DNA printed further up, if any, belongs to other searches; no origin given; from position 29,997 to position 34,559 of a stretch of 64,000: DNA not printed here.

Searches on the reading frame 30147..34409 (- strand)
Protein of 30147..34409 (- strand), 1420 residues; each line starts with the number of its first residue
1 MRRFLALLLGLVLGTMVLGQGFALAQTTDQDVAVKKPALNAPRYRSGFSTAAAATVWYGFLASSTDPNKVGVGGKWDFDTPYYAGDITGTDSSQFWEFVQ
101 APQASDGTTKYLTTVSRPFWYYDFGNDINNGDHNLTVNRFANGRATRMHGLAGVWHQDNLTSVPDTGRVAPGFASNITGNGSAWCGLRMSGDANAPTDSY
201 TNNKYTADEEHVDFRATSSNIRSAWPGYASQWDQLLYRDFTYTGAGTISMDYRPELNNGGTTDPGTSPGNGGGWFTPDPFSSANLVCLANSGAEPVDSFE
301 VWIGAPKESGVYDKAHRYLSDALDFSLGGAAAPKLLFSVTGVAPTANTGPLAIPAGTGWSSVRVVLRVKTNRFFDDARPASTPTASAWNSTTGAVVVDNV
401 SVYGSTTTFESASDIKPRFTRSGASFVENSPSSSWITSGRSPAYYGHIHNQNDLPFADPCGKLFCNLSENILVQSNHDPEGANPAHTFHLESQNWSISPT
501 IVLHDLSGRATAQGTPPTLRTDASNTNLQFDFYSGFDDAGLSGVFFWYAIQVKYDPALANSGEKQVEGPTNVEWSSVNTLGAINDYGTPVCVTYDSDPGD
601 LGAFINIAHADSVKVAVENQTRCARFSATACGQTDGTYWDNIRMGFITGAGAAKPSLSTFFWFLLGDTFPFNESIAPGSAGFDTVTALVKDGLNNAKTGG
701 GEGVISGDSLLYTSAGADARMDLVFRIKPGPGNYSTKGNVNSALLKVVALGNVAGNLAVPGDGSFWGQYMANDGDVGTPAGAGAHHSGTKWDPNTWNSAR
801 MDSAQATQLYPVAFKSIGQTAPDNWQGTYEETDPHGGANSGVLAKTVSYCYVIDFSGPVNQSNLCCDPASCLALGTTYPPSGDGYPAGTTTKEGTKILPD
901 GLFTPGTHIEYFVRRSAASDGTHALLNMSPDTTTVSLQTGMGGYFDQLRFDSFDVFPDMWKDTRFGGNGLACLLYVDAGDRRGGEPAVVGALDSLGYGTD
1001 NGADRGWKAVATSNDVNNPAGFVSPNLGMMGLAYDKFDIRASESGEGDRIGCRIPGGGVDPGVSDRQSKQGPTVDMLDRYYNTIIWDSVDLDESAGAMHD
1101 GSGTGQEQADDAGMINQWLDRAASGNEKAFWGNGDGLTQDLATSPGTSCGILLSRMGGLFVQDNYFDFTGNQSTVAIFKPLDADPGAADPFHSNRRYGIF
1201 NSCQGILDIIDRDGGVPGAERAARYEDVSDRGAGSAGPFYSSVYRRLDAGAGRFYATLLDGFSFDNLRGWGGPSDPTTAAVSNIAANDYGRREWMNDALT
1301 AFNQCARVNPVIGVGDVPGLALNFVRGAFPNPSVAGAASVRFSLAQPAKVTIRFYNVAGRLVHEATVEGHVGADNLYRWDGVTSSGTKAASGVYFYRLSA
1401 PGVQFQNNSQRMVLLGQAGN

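Call 3: search_protein_families(library=pfam, proteins=[window:30147-34409:-], max_evalue=1)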
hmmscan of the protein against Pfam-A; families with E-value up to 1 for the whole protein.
window:30147-34409:- (1420 aa): 3 families
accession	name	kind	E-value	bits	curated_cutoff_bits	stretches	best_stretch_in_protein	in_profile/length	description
PF13860.13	FlgD_ig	-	3.6e-07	30.5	27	1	1337-1400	11-75/79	FlgD Ig-like domain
PF13585.12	CHU_C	-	0.00017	22.1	27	1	1348-1400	27-72/86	CHU_C Type IX secretion signal domain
PF18962.6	Por_Secre_tail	-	0.15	12.8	27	1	1329-1368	2-35/75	Secretion system C-terminal sorting domain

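Call 4: search_protein_families(library=ncbifam, proteins=[window:30147-34409:-], max_evalue=1)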
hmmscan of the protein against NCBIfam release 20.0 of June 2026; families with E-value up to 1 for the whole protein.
window:30147-34409:- (1420 aa): 5 families
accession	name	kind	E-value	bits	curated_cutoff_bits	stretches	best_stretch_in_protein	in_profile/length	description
NF052323.1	T9SSA_dep_M6i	equivalog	1.2e-07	30.1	600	1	1329-1402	961-1027/1043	T9SS-dependent M6-like inactivated metalloprotease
TIGR04183.1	Por_Secre_tail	domain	1.9e-07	31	23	1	1329-1402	2-62/72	T9SS type A sorting domain-containing protein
NF052228.1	T9SS_PorZ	equivalog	0.00011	20.8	260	1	1347-1399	694-741/757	type IX secretion system anionic LPS delivery protein PorZ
NF033707.1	T9SS_sortase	equivalog_domain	0.0035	15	420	1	1329-1401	1002-1078/1095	type IX secretion system sortase PorU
NF005176.1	PRK06655.1-1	equivalog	0.0092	15.9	230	1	1346-1401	95-150/197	flagellar hook assembly protein FlgD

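Call 64: search_protein_families(library=pfam, alignment_id=A5, max_evalue=0.01)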
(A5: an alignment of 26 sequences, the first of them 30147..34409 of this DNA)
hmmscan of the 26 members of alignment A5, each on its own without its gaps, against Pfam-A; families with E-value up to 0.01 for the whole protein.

A. member 1, window:30147-34409:- (1420 aa): 2 families
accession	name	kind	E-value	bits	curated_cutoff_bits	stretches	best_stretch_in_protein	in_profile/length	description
PF13860.13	FlgD_ig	-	3.6e-07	30.5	27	1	1337-1400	11-75/79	FlgD Ig-like domain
PF13585.12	CHU_C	-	0.00017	22.1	27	1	1348-1400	27-72/86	CHU_C Type IX secretion signal domain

B. families by the number of members that match (of 26 scanned): 3 families
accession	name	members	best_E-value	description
PF13860.13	FlgD_ig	26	4.1e-11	FlgD Ig-like domain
PF13585.12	CHU_C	16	1.9e-05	CHU_C Type IX secretion signal domain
PF18962.6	Por_Secre_tail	8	0.00037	Secretion system C-terminal sorting domain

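Call 66: search_solved_structures(query=A5, max_evalue=1)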
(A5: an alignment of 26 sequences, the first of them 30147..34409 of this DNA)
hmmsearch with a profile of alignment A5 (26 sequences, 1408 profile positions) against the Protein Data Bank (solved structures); distinct sequences matched with E-value up to 1: 7.
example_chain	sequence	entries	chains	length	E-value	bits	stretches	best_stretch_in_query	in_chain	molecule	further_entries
7eh9_A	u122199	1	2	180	4.1e-07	31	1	1339-1396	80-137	Basal-body rod modification protein FlgD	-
7bhq_A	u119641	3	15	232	6.4e-07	30.3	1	1339-1395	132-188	Basal-body rod modification protein FlgD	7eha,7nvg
3c12_A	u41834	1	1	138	1.3e-05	26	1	1334-1399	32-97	Flagellar protein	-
3osv_A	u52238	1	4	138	4e-05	24.4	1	1337-1390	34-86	Flagellar basal-body rod modification protein FlgD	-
6za2_A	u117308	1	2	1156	0.001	19.7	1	1342-1406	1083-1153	Por secretion system protein porU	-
4zzf_A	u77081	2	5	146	0.02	15.4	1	1353-1395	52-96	Flagellar basal body rod modification protein | Basal-body rod modification protein FlgD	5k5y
4zzk_A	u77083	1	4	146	0.02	15.4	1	1353-1395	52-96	Basal-body rod modification protein FlgD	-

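Call 93: search_protein_families(library=padloc, proteins=[window:30147-34409:-], max_evalue=0.01)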
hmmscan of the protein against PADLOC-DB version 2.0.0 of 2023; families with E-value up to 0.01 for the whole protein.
window:30147-34409:- (1420 aa): 0 families
